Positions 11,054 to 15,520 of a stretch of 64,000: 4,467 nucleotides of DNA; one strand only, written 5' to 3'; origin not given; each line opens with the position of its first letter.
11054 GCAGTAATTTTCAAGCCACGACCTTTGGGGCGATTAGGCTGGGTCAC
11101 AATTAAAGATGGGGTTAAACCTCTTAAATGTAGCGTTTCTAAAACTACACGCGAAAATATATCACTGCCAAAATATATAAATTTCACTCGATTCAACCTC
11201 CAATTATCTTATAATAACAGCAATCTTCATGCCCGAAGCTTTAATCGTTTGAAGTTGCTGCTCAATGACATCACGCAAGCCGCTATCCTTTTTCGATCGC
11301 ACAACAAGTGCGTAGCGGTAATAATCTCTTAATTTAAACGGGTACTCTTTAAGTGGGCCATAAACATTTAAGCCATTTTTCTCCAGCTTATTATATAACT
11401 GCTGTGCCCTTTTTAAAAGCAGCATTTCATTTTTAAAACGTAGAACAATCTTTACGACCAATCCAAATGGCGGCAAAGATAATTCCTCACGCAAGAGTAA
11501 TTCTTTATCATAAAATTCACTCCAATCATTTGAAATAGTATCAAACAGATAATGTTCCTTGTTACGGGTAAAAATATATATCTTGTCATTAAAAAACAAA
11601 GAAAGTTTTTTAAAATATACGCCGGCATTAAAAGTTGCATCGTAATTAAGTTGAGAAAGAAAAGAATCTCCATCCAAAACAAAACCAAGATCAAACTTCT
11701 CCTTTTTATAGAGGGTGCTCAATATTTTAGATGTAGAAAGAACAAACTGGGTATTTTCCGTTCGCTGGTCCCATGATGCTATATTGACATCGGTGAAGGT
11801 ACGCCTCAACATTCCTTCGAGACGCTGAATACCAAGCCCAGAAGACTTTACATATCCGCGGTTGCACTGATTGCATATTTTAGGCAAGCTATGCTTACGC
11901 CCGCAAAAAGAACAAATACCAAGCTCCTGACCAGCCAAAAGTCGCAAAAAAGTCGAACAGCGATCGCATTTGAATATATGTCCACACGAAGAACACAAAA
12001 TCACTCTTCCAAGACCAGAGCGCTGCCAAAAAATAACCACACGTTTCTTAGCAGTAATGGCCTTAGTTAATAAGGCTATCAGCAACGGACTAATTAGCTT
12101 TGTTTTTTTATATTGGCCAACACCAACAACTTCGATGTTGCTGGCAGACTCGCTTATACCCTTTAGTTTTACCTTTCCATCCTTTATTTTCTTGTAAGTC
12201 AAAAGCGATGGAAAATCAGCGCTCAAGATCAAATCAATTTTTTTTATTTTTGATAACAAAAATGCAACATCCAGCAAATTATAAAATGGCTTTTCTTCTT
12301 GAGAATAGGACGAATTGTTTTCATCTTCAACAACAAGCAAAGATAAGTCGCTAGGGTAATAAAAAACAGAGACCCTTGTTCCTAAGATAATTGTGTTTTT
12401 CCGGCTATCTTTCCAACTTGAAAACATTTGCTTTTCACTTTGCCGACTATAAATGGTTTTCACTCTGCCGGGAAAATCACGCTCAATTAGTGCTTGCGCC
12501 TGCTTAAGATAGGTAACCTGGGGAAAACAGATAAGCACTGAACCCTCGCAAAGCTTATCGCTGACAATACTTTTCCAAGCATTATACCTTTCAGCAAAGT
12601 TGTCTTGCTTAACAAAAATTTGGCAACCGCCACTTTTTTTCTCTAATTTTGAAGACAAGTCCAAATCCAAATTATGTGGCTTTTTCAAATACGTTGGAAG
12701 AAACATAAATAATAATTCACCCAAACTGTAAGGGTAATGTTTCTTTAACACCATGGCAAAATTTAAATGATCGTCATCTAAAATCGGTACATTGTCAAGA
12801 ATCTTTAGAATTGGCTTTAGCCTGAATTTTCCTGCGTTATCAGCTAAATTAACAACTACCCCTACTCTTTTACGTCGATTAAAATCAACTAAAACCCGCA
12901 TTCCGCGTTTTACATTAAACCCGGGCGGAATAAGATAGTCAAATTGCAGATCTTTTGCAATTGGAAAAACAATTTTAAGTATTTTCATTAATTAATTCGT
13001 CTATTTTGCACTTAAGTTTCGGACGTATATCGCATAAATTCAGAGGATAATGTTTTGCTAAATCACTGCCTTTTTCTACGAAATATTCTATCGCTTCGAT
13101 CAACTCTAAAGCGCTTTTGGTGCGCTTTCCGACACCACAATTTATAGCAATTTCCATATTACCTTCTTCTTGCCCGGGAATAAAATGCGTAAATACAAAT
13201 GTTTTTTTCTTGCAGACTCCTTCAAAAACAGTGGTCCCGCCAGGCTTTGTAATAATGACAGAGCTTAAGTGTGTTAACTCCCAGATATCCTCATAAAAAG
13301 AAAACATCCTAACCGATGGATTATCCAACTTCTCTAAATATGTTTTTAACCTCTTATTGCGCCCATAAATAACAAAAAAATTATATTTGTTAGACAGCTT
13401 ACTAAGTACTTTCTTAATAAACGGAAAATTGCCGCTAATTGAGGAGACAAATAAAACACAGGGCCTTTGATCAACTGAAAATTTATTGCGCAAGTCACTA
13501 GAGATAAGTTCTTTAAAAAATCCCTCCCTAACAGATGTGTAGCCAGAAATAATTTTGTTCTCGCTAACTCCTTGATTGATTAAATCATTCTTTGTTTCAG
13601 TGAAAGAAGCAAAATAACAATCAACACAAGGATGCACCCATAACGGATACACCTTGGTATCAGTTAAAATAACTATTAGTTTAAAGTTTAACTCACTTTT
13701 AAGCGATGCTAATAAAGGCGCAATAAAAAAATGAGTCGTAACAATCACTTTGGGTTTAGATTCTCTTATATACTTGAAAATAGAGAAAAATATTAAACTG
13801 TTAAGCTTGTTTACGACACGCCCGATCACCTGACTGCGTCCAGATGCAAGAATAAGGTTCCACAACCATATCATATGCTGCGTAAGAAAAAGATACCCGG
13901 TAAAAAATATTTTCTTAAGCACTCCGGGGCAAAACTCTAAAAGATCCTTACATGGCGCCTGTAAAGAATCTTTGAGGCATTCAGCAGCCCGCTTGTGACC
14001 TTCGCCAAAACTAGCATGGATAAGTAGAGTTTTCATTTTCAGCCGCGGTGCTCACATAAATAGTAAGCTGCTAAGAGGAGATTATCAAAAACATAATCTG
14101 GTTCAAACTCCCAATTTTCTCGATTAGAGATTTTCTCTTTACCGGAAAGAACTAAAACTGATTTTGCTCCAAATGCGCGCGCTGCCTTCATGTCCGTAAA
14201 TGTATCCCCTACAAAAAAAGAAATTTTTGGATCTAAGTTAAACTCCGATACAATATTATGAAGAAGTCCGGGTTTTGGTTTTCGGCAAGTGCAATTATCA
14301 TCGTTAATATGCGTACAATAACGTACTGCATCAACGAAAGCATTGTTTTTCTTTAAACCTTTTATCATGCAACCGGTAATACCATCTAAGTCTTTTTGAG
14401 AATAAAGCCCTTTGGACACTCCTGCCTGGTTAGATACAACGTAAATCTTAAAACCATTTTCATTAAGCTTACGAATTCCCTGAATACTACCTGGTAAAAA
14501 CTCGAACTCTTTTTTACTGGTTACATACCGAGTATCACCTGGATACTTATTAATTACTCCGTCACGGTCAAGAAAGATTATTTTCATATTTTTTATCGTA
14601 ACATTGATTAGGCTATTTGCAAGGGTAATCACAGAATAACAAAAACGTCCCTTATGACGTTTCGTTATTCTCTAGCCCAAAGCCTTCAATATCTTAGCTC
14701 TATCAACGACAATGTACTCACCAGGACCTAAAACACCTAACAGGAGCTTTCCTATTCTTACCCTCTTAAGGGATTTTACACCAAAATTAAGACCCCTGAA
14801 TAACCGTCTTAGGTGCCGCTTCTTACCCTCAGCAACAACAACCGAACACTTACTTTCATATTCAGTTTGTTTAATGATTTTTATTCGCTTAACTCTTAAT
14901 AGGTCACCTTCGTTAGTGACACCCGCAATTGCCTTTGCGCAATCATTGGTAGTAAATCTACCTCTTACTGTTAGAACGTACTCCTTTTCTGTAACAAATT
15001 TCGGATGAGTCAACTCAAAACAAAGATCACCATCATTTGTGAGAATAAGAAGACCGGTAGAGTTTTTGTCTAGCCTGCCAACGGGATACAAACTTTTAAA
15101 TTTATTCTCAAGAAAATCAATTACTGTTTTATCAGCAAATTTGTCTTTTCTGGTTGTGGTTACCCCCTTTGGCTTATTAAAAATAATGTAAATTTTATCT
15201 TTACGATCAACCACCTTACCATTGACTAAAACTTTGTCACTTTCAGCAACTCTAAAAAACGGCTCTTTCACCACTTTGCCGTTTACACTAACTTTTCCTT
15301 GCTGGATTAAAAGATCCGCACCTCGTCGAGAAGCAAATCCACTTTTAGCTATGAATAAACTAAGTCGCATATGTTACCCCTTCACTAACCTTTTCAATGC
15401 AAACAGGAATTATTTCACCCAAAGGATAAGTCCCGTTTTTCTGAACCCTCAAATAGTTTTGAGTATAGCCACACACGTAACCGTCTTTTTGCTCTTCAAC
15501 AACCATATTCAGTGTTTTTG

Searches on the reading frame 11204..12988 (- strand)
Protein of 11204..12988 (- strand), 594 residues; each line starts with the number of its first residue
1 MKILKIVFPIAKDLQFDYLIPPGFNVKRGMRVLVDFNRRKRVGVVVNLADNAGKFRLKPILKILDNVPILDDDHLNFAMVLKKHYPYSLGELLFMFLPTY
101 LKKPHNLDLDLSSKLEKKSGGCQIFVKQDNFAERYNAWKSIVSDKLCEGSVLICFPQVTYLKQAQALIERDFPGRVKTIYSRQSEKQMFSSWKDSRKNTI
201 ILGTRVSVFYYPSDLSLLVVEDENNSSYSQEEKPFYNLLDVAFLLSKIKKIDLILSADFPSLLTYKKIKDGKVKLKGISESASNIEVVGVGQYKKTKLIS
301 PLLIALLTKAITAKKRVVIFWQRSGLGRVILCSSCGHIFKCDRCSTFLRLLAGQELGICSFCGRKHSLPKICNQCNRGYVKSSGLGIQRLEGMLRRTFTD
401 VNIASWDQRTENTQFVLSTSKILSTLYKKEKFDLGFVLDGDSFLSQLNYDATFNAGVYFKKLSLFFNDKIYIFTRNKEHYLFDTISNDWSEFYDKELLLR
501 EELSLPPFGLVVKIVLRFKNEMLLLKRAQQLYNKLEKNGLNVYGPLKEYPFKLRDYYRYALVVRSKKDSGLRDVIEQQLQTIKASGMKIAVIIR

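Call 37: search_protein_families(library=pfam, proteins=[window:11204-12988:-], max_evalue=0.00001)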
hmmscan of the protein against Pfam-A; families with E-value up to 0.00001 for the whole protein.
window:11204-12988:- (594 aa): 2 families
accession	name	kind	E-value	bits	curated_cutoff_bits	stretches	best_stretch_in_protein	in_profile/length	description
PF17764.6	PriA_3primeBD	-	1.2e-22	80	22.7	1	5-98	1-96/96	3'DNA-binding domain (3'BD)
PF18074.6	PriA_C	-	5e-10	40.5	26.9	1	507-589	1-87/95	Primosomal protein N C-terminal domain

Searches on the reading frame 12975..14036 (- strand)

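Call 37: search_protein_families(library=pfam, proteins=[window:12975-14036:-], max_evalue=0.00001)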
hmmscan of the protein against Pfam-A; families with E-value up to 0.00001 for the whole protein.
window:12975-14036:- (353 aa): 1 family
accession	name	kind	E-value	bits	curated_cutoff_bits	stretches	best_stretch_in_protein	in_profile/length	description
PF06925.17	MGDG_synth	-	2.7e-20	73.6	25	1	17-163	4-163/169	Monogalactosyldiacylglycerol (MGDG) synthase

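Call 52: search_protein_families(library=ncbifam, proteins=[window:12975-14036:-], max_evalue=0.00001)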
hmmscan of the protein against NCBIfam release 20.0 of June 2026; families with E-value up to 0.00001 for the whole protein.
window:12975-14036:- (353 aa): 2 families
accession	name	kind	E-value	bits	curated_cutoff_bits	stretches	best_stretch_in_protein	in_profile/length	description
NF010135.0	PRK13609.1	equivalog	3.6e-30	105.2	500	1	2-326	6-342/388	diglucosyl diacylglycerol synthase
NF010134.0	PRK13608.1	equivalog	1.6e-23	83.4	557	1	90-327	100-343/391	diglucosyl diacylglycerol synthase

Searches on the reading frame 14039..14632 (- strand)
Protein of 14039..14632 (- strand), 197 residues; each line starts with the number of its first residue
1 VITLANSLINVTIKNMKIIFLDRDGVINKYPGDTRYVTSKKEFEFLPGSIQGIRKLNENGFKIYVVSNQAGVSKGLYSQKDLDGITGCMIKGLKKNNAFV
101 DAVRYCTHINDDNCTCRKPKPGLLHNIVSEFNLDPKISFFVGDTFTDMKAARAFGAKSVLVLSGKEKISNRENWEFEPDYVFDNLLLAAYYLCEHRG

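Call 38: search_protein_families(library=pfam, proteins=[window:14039-14632:-], max_evalue=0.00001)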
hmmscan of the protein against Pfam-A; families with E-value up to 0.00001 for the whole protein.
window:14039-14632:- (197 aa): 4 families
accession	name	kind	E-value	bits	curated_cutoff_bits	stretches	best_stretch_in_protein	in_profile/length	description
PF13242.12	Hydrolase_like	-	2.3e-17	63.1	22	1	116-186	2-73/75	HAD-hyrolase-like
PF13419.12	HAD_2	-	1.2e-11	45.5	23.8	1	111-161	128-178/178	Haloacid dehalogenase-like hydrolase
PF08645.17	PNK3P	-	6.5e-10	39.4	22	1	17-145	1-127/161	Polynucleotide kinase 3 phosphatase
PF00702.32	Hydrolase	-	7.9e-10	39.9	26.4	1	41-155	95-191/191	haloacid dehalogenase-like hydrolase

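Call 52: search_protein_families(library=ncbifam, proteins=[window:14039-14632:-], max_evalue=0.00001)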
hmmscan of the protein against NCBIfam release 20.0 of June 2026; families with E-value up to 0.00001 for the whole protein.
window:14039-14632:- (197 aa): 16 families
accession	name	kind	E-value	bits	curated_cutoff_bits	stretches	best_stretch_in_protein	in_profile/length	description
NF006506.0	PRK08942.1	equivalog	9.5e-52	175.2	178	1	15-192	2-177/182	D-glycero-beta-D-manno-heptose 1,7-bisphosphate 7-phosphatase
TIGR01656.1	Histidinol-ppas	subfamily_domain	2.1e-37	128.3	84.15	1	18-162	2-147/149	histidinol-phosphate phosphatase domain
TIGR00213.1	GmhB_yaeD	subfamily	2.9e-35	121.5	149.6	1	17-185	2-171/176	D-glycero-beta-D-manno-heptose 1,7-bisphosphate 7-phosphatase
NF050049.1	HBPPhtaseGmhB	domain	1.1e-32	113.2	250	1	16-168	3-149/171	D-glycero-alpha-D-manno-heptose-1,7-bisphosphate 7-phosphatase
TIGR01662.1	HAD-SF-IIIA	subfamily_domain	6.7e-32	110.5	44.6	1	17-162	1-139/141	HAD-IIIA family hydrolase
NF003937.0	PRK05446.1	equivalog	1.8e-28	99.6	443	1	16-168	3-149/355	bifunctional histidinol-phosphatase/imidazoleglycerol-phosphate dehydratase HisB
NF005264.0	PRK06769.1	equivalog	7.6e-26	91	217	1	14-194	2-173/175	HAD-IIIA family hydrolase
TIGR01261.1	hisB_Nterm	equivalog_domain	8.7e-26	90.3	140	1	17-159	2-144/161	histidinol-phosphatase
NF009695.0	PRK13222.1-2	equivalog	1.3e-10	41.2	225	1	107-187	139-217/226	phosphoglycolate phosphatase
TIGR01449.2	PGP_bact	equivalog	9.7e-09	35.1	180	1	109-167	132-190/213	phosphoglycolate phosphatase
TIGR01452.1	PGP_euk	subfamily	1.1e-08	34.9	201.95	1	98-183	184-274/279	phosphoglycolate/pyridoxal phosphate family phosphatase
TIGR01664.1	DNA-3'-Pase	equivalog_domain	2.1e-08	34.3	107.65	1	11-147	8-139/167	DNA 3'-phosphatase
TIGR01460.1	HAD-SF-IIA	subfamily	5.4e-08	32.9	100.15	0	104-164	179-246/246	HAD-IIA family hydrolase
NF009694.0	PRK13222.1-1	equivalog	1.5e-06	27.7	415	1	105-185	154-232/252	phosphoglycolate phosphatase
TIGR01458.1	HAD-SF-IIA-hyp3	hypoth_equivalog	1.8e-06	27.5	175.95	0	97-194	160-256/257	TIGR01458 family HAD-type hydrolase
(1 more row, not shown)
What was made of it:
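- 14039..14632 (-): GmhB-like heptose-1,7-bisphosphate phosphatase, 30 kb away. It may supply the pathway. PRK08942 scores 175.2 against a cutoff of 178 (call 52).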

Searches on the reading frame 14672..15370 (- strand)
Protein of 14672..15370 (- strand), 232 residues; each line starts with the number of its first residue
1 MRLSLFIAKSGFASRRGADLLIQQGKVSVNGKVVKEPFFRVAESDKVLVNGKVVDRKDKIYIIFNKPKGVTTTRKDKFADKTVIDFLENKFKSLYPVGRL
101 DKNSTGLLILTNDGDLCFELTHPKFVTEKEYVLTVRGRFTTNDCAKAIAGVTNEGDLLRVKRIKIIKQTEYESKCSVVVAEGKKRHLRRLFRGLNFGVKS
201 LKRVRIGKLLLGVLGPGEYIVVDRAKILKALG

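Call 38: search_protein_families(library=pfam, proteins=[window:14672-15370:-], max_evalue=0.00001)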
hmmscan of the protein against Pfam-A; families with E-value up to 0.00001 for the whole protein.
window:14672-15370:- (232 aa): 2 families
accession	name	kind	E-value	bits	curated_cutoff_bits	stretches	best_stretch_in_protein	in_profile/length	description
PF00849.27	PseudoU_synth_2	-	1.2e-19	71.5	26.8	1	61-191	2-150/152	RNA pseudouridylate synthase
PF01479.30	S4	-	7e-14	51.7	22.8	1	1-47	1-48/48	S4 domain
